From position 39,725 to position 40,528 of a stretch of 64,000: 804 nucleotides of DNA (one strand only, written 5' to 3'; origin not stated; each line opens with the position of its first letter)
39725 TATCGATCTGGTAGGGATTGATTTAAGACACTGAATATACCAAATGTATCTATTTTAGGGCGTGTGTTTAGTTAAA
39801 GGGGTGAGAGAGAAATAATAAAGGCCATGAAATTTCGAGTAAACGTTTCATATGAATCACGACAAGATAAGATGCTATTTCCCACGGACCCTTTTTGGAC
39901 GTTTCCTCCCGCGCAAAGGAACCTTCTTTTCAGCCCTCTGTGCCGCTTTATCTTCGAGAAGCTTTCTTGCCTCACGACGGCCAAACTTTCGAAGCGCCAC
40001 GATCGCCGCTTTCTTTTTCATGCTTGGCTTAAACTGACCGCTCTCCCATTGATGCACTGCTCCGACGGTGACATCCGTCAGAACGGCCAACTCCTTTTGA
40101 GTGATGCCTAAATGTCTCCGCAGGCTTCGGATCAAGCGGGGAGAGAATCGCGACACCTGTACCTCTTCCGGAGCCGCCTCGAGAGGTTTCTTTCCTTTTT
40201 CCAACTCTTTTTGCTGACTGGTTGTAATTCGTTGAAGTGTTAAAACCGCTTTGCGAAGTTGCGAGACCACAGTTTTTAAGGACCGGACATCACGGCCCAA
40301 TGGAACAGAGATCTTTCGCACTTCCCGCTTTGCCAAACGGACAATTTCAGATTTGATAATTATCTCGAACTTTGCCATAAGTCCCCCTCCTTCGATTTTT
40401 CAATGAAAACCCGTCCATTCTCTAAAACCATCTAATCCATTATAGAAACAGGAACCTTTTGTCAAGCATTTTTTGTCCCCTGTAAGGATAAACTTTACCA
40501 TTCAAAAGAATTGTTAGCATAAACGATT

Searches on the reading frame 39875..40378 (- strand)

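Call 8: search_protein_families(library=pfam, proteins=[window:39875-40378:-])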
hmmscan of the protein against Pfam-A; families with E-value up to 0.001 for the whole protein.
window:39875-40378:- (167 aa): 4 families
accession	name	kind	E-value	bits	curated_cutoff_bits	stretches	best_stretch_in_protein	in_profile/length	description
PF01381.28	HTH_3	-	2.5e-08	34.3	23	1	83-121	1-39/55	Helix-turn-helix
PF13560.12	HTH_31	-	2e-05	25.3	27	1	81-121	4-45/64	Helix-turn-helix domain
PF12844.13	HTH_19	-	6e-05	23.3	30.2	1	82-122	3-43/64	Helix-turn-helix domain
PF15731.11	MqsA_antitoxin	-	0.0002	21.9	30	1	60-121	51-112/131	Antitoxin component of bacterial toxin-antitoxin system, MqsA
